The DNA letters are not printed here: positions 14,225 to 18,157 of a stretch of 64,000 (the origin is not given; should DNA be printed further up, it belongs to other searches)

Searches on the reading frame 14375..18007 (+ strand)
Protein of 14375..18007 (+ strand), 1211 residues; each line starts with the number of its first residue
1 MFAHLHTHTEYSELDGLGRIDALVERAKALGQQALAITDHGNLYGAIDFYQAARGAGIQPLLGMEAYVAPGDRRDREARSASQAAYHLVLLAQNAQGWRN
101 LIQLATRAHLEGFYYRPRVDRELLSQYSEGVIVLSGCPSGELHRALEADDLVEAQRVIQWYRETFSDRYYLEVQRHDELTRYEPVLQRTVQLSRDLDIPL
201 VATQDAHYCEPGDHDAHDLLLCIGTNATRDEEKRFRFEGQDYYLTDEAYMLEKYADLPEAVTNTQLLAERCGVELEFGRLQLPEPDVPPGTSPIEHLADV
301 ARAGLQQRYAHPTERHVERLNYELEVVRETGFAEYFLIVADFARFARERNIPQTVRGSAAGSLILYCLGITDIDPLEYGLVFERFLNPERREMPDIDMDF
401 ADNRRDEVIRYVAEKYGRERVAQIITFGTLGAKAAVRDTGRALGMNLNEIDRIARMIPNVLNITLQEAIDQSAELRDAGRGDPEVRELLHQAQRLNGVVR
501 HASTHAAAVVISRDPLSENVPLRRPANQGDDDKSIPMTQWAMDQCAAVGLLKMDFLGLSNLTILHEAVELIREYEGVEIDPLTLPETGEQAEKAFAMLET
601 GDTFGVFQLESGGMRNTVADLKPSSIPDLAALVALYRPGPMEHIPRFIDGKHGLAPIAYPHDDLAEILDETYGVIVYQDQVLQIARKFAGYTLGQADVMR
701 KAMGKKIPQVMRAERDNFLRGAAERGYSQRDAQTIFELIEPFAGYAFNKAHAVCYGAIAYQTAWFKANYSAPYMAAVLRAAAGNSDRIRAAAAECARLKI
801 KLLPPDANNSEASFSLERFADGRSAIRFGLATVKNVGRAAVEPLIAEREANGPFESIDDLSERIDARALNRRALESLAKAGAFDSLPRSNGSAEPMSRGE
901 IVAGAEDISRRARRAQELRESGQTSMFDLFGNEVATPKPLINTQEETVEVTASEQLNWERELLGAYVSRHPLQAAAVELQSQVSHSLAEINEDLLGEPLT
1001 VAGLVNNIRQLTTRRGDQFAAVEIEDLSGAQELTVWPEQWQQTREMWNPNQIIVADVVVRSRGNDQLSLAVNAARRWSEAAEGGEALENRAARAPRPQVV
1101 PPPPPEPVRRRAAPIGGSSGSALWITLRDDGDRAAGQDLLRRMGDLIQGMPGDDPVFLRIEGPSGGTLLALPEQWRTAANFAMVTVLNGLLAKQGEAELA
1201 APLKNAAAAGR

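Call 54: find_encoding_contigs(protein=window:14375-18007:+, flank=10000, max_places=1)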
Protein window:14375-18007:+ (1211 aa): no gene with exactly this product is on record in the collection.

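Call 64: search_protein_families(library=pfam, proteins=[window:14375-18007:+], max_evalue=0.00001)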
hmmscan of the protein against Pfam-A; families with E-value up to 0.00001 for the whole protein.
window:14375-18007:+ (1211 aa): 5 families
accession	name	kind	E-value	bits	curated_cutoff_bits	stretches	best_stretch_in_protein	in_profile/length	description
PF07733.18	DNA_pol3_alpha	-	3.3e-94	315.8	23.9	1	296-557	2-260/260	Bacterial DNA polymerase III alpha NTPase domain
PF02811.25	PHP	-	2.4e-57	194.3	26.4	1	4-176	1-164/164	PHP domain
PF17657.6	DNA_pol3_finger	-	8.8e-55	185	22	1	560-726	1-166/166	Bacterial DNA polymerase III alpha subunit finger domain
PF14579.12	HHH_6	-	2.3e-27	95.4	25.6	1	799-889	1-86/90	Helix-hairpin-helix motif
PF01336.31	tRNA_anti-codon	-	3e-06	27.5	27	1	1000-1072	2-70/75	OB-fold nucleic acid binding domain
